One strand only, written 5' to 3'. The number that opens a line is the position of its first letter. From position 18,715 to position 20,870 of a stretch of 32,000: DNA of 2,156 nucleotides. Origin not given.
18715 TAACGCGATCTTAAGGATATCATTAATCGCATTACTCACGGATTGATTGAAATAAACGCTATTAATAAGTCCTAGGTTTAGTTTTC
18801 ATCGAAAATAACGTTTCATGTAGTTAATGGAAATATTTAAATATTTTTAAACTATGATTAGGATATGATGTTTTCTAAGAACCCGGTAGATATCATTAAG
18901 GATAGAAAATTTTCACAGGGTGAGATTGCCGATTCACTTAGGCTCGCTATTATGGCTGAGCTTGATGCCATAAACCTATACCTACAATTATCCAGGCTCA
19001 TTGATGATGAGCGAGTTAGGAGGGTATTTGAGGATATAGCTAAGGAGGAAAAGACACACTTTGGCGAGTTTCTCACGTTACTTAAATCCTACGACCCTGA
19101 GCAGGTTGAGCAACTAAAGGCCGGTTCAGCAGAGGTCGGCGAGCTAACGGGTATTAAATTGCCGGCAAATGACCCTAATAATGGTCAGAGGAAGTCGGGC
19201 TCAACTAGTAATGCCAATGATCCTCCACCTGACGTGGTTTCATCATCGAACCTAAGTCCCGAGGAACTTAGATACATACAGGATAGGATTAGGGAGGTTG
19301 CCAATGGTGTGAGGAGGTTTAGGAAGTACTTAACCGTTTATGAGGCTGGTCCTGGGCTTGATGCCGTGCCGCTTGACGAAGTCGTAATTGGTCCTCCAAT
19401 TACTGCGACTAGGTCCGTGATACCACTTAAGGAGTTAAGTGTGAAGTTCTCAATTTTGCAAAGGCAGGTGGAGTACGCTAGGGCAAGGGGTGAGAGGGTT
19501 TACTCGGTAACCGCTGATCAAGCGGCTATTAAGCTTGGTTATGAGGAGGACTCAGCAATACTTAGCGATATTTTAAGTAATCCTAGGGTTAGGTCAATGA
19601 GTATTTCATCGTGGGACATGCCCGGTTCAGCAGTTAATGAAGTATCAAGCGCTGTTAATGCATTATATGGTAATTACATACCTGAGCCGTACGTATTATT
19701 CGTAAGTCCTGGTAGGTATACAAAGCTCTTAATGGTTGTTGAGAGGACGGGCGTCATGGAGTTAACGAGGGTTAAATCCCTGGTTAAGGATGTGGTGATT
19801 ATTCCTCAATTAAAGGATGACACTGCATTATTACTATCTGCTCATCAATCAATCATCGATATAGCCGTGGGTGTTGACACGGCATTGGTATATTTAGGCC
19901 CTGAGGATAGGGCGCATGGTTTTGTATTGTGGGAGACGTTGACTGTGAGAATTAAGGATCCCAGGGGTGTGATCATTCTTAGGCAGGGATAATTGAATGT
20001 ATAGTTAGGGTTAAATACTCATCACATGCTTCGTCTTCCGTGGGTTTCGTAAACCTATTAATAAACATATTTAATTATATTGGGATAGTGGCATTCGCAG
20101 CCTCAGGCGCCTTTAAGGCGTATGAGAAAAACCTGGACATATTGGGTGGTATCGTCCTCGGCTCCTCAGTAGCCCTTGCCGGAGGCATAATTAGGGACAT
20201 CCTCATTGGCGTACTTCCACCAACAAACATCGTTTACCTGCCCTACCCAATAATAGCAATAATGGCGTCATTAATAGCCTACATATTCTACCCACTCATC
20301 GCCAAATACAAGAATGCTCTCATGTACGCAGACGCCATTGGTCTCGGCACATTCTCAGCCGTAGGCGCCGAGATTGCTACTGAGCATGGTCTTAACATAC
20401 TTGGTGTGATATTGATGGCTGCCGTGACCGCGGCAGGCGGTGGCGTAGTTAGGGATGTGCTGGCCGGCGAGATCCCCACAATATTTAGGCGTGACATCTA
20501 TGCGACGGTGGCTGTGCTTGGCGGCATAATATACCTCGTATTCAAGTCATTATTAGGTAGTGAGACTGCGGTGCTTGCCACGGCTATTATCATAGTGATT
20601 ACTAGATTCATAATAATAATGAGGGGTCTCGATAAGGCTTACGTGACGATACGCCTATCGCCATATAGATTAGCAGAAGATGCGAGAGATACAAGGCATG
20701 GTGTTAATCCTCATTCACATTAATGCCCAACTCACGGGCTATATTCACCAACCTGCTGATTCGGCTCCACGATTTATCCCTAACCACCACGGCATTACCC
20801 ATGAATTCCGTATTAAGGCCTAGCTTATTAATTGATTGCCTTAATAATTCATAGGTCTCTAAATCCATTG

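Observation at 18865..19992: Self-loading encapsulin: ferritin-like domain fused to an HK97-fold shell protein in a crenarchaeal-type context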

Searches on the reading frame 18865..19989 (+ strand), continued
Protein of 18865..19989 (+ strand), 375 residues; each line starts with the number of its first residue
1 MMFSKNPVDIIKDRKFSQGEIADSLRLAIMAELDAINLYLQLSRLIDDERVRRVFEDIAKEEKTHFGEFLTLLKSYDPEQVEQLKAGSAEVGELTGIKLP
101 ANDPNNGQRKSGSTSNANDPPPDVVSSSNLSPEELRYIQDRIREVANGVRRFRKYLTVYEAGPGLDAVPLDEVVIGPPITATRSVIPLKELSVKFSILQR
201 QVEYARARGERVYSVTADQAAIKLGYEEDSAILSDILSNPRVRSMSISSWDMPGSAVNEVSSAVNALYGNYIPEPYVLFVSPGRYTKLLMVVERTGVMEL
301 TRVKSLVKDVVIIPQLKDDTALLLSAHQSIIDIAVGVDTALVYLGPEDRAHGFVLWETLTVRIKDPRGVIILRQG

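Call 15: find_encoding_contigs(protein=P0016, flank=5000, max_places=2)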
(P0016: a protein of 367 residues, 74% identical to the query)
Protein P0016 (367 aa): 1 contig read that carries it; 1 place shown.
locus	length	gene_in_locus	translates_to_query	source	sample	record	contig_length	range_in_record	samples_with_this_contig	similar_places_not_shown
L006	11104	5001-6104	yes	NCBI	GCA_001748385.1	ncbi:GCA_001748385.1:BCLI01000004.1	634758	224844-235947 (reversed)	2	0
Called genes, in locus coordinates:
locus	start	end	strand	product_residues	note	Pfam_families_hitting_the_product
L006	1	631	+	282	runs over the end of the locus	PF09171:AGOG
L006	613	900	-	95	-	-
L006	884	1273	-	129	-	PF01989:AcnX_swivel_put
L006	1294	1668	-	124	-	PF00126:HTH_1, PF13551:HTH_29 (weak)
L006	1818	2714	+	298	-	PF00902:TatC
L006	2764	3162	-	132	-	PF02416:TatA_B_E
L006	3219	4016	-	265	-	-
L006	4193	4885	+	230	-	PF00578:AhpC-TSA, PF08534:Redoxin, PF10417:1-cysPrx_C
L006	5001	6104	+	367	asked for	PF02915:Rubrerythrin, PF04454:Linocin_M18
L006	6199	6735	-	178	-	PF00909:Ammonium_transp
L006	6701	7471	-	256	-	PF00909:Ammonium_transp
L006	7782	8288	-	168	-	PF07680:DoxA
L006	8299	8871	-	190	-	PF04173:DoxD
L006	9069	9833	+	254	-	-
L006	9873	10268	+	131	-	-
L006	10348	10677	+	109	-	-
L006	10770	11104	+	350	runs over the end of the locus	PF03916:NrfD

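Call 16: find_encoding_contigs(protein=P0013, flank=5000, max_places=3)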
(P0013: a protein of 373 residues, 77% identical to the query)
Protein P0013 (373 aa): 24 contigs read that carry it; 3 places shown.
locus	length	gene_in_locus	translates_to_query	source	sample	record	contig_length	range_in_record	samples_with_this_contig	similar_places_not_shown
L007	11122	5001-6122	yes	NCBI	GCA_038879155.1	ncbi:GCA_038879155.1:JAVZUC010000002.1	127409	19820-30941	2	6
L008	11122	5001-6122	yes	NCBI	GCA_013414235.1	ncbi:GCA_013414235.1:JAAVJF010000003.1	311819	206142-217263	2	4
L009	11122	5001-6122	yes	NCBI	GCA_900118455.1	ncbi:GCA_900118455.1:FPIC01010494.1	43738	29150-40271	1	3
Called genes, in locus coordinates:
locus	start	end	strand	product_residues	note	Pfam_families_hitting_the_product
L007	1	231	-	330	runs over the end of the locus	PF00291:PALP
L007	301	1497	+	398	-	PF02441:Flavoprotein, PF04127:DFP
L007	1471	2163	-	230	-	-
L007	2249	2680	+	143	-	-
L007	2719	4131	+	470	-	PF02446:Glyco_hydro_77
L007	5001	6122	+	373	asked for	PF02915:Rubrerythrin (weak), PF04454:Linocin_M18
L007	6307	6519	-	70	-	-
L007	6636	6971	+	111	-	-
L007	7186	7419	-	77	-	-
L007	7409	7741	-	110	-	-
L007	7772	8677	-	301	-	PF00389:2-Hacid_dh, PF02826:2-Hacid_dh_C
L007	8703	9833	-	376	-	PF17763:Asparaginase_C (faint)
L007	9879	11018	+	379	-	PF12679:ABC2_membrane_2, PF12698:ABC2_membrane_3, PF01061:ABC2_membrane (weak)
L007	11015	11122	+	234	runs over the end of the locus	PF00005:ABC_tran, PF13304:AAA_21 (faint)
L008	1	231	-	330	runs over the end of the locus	PF00291:PALP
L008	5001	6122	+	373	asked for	PF02915:Rubrerythrin (weak), PF04454:Linocin_M18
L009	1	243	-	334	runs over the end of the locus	PF00291:PALP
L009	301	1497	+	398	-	PF02441:Flavoprotein, PF04127:DFP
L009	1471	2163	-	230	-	-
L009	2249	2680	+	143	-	-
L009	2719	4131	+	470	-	PF02446:Glyco_hydro_77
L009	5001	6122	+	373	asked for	PF02915:Rubrerythrin (weak), PF04454:Linocin_M18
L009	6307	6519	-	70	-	-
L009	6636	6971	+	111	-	-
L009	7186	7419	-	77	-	-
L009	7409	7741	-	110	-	-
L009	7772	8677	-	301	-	PF00389:2-Hacid_dh, PF02826:2-Hacid_dh_C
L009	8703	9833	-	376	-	PF17763:Asparaginase_C (faint)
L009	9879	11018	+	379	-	PF12679:ABC2_membrane_2, PF12698:ABC2_membrane_3, PF01061:ABC2_membrane (weak)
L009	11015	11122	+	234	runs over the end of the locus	PF00005:ABC_tran, PF13304:AAA_21 (faint)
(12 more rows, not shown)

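Call 17: find_encoding_contigs(protein=P0024, flank=5000, max_places=2)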
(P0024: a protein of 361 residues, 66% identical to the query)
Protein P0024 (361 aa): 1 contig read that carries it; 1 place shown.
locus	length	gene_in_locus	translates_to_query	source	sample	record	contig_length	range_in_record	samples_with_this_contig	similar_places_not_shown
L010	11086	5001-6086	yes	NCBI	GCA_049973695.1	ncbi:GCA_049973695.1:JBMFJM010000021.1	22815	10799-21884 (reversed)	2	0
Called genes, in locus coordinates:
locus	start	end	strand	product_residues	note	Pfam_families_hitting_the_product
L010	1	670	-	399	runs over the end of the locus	PF13428:TPR_14 (faint)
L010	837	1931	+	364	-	PF00483:NTP_transferase, PF12804:NTP_transf_3, PF24894:Hexapep_GlmU (faint), PF25084:LbH_EIF2B, PF00132:Hexapep (weak), PF25087:GMPPB_C, PF00132:Hexapep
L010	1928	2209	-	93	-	-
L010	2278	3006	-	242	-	PF00156:Pribosyltran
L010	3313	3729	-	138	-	PF01934:HepT-like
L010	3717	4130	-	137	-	PF18765:Polbeta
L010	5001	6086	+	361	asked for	PF02915:Rubrerythrin (weak), PF04454:Linocin_M18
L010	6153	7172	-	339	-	PF01180:DHO_dh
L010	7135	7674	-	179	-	PF00156:Pribosyltran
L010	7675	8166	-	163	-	PF01948:PyrI, PF02748:PyrI_C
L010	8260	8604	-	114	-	PF12838:Fer4_7 (weak), PF25160:LdpA_Fe-S-bd (weak), PF00037:Fer4, PF12797:Fer4_2 (weak), PF12837:Fer4_6, PF13237:Fer4_10, PF14697:Fer4_21, PF12838:Fer4_7, +3 more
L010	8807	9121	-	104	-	-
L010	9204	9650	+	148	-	PF06240:COXG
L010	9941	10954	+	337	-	PF13412:HTH_24 (weak)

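Call 31: predict_structure(alignment_id=A1)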
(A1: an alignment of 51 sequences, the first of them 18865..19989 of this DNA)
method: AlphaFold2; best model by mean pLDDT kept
length: 375 residues; sequences in the alignment: 51
mean_pLDDT: 85.7   pTM: 0.63
mean pLDDT of the five models: 85.7, 85.3, 84.2, 81.3, 81.0
residues with pLDDT >= 90: 245; 70-90: 80; 50-70: 16; < 50: 34
segments of 3 or more residues with pLDDT < 50: 1-6, 100-127
pLDDT, mean of each block of 10 residues (from residue 1): 45 73 88 93 93 95 92 86 81 67 34 29 49 90 95 96 92 85 94 95 90 94 97 96 95 92 97 97 93 77 96 96 97 96 90 96 97 93
secondary structure, 60 per line:
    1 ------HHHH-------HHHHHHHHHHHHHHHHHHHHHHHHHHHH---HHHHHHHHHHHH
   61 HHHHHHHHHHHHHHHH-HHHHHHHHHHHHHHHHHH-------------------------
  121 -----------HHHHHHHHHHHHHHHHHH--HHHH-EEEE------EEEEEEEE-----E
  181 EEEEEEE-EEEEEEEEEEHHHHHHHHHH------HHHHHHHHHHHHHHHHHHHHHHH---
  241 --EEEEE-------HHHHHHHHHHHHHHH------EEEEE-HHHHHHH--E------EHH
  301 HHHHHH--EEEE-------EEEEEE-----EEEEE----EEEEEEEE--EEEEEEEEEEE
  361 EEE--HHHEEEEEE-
elements in order: H7-10 H18-45 H49-76 H78-95 H132-149 H152-155 E157-160 E167-174 E180-187 E189-198 H199-208 H215-237 E243-247 H255-269 E276-280 H282-288 H299-306 E309-312 E320-325 E331-335 E340-347 E350-363 E369-374

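Call 33: fold_search(model_id=the predicted structure, library=pdb)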
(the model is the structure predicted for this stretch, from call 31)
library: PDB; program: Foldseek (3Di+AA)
matches with E <= 10: 793; with E <= 0.001: 344
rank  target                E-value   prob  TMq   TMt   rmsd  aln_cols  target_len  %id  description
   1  9fy6_A                1.5e-22  1.00  0.61  0.82   2.7       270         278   24  Single particle cryo-EM reconstruction of Bacillus Methanolicus encapsulin nano compartment (released 2025-06-11)
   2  9fy6_B                4.3e-22  1.00  0.62  0.82   2.4       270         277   24  Single particle cryo-EM reconstruction of Bacillus Methanolicus encapsulin nano compartment (released 2025-06-11)
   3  2e0z_A                4.3e-22  1.00  0.58  0.90   2.2       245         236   25  Crystal structure of virus-like particle from Pyrococcus furiosus (released 2007-04-17)
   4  9fy6_D                8.8e-22  1.00  0.61  0.89   2.3       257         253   26  Single particle cryo-EM reconstruction of Bacillus Methanolicus encapsulin nano compartment (released 2025-06-11)
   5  7mh2_B                9.4e-22  1.00  0.60  0.79   3.0       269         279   24  T4GALA Engineered Protein Nanocage (released 2021-09-29)
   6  8rvj_A                9.9e-22  1.00  0.61  0.86   2.3       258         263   24  Engineered Encapsulin P3P4 (released 2024-02-14)
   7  9fy6_C                1.1e-21  1.00  0.60  0.88   2.4       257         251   26  Single particle cryo-EM reconstruction of Bacillus Methanolicus encapsulin nano compartment (released 2025-06-11)
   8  8rvj_C                1.3e-21  1.00  0.61  0.86   2.0       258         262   23  Engineered Encapsulin P3P4 (released 2024-02-14)
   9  8rvj_D                1.3e-21  1.00  0.61  0.86   2.3       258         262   24  Engineered Encapsulin P3P4 (released 2024-02-14)
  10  8vjo_C                2.4e-21  1.00  0.61  0.82   2.2       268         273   24  Cryo-EM structure of Myxococcus xanthus EncA encapsulin shell loaded with EncD cargo (released 2024-05-08)
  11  8rvj_B                3.6e-21  1.00  0.61  0.86   2.4       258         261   24  Engineered Encapsulin P3P4 (released 2024-02-14)
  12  7mh2_A                5.2e-21  1.00  0.59  0.79   3.8       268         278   24  T4GALA Engineered Protein Nanocage (released 2021-09-29)
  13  8vjo_B                7.8e-21  1.00  0.61  0.81   3.3       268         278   24  Cryo-EM structure of Myxococcus xanthus EncA encapsulin shell loaded with EncD cargo (released 2024-05-08)
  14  8v4q_B                2.0e-20  1.00  0.60  0.82   3.9       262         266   23  Myxococcus xanthus EncA 3xHis pore mutant with tetrahedral symmetry (released 2024-05-22)
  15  8v4n                  2.7e-20  1.00  0.59  0.82   5.2       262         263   23  Myxococcus xanthus EncA 3xHis pore mutant with T=1 icosahedral symmetry (released 2024-05-22)
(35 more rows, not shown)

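Call 45: search_protein_representatives(alignment_id=A1)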
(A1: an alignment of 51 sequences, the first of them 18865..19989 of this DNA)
Query: 51 sequences, 356 profile positions. Proteins with E-value up to 0.001 (for the whole library): 2804; up to 1e-10: 1149; up to 1e-30: 109. The best 150 are listed.
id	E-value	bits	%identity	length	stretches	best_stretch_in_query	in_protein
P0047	1.5e-155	534.2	-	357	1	1-355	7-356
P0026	3.4e-152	523.1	-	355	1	1-355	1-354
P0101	2.2e-142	490.8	-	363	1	1-354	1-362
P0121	1.3e-138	478.4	-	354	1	1-354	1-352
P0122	4.2e-132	457.0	-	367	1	2-355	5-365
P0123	2.5e-126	438.0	-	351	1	2-354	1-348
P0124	2.9e-126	437.8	-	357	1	1-354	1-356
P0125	1.8e-120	418.7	-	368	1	1-355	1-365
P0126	6.8e-120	416.9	-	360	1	1-354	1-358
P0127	4.1e-119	414.3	-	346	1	2-356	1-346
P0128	4.8e-116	404.2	-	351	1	1-355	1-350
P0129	5.9e-116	403.9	-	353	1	2-355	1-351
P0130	1.5e-111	389.4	-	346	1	15-355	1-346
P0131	3.0e-110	385.2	-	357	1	1-355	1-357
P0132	1.9e-103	362.8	-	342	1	1-353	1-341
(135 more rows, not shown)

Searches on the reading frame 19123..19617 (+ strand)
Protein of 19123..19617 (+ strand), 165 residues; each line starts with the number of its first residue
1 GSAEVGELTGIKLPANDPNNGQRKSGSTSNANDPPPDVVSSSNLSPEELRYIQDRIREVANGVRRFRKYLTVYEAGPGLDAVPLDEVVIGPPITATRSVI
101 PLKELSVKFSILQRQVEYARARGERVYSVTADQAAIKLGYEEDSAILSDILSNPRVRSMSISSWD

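Call 12: search_solved_structures(query=window:19123-19617:+, max_evalue=10, show_alignments=2)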
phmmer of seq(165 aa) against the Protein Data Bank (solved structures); distinct sequences matched with E-value up to 10: 4.
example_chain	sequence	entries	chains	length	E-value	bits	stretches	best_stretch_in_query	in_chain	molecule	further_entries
2e0z_A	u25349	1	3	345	0.45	14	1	123-165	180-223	Virus-like particle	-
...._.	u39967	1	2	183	0.74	13.3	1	50-92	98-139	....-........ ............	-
6gcs_Y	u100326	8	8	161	0.77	13.3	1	52-98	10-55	NUYM SUBUNIT | Subunit NUYM of NADH:Ubiquinone Oxidoreductase (Complex I)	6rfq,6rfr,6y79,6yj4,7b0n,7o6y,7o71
5fg3_A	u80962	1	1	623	1.3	12.6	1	58-129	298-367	Probable translation initiation factor IF-2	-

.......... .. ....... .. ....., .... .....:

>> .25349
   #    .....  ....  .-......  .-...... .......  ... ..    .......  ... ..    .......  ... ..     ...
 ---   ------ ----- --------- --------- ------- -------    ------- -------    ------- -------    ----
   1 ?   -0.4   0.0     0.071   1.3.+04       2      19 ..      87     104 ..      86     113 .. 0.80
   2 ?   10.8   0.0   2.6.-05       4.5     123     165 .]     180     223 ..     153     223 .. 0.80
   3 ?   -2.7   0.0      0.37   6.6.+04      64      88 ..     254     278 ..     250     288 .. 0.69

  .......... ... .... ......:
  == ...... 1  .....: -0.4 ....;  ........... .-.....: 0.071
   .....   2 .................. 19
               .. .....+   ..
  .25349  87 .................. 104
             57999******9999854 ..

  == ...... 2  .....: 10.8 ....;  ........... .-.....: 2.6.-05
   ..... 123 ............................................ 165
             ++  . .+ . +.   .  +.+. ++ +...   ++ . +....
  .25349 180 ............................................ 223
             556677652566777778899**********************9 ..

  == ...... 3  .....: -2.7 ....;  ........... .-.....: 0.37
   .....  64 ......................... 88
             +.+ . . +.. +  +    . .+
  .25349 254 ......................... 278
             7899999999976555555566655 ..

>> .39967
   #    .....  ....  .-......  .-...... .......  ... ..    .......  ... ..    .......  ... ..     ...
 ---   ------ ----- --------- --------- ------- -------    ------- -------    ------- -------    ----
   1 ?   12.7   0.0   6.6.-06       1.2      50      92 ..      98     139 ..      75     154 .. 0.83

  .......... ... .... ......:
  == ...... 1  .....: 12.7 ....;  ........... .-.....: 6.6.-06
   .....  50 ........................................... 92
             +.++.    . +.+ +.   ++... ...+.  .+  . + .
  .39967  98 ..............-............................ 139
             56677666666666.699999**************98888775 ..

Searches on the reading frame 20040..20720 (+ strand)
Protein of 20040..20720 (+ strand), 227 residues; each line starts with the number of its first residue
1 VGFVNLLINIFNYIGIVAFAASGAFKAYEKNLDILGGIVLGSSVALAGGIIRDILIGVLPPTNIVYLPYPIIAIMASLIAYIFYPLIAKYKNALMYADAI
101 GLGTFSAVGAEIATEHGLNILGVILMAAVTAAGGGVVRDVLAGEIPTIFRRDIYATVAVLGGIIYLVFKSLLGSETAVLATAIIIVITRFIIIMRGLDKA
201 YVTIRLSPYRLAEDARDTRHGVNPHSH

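Call 3: search_protein_families(library=pfam, proteins=[window:20040-20720:+], max_evalue=0.01)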
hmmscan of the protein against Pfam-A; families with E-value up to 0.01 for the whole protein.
window:20040-20720:+ (227 aa): 1 family
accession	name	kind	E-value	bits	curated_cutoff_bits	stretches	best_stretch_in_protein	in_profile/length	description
PF03458.18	Gly_transporter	-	5.5e-41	138.7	23.5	2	96-169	2-77/78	Glycine transporter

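Call 4: search_protein_families(library=ncbifam, proteins=[window:20040-20720:+], max_evalue=0.01)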
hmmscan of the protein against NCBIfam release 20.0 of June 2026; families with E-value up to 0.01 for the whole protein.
window:20040-20720:+ (227 aa): 1 family
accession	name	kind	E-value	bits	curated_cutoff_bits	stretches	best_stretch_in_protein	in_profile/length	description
NF007874.0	PRK10578.1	equivalog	8.1e-21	74.6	326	1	7-194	2-192/207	hypothetical protein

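Call 39: search_solved_structures(query=window:20040-20720:+, max_evalue=0.001)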
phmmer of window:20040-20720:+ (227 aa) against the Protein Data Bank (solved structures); distinct sequences matched with E-value up to 0.001: 5.
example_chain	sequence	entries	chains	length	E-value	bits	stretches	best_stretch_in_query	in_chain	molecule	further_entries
5wuc_A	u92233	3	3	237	9.8e-54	185.5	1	6-192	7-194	Uncharacterized protein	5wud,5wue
5h35_C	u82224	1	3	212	7.9e-35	123.7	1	6-175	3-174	Membrane protein TRIC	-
5wtr_A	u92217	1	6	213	8.7e-35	123.6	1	6-174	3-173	Uncharacterized protein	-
5h36_E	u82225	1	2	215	2e-24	89.7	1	10-171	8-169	Uncharacterized protein TRIC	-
5wuf_A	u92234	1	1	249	4.6e-23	85.3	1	11-185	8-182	Putative membrane protein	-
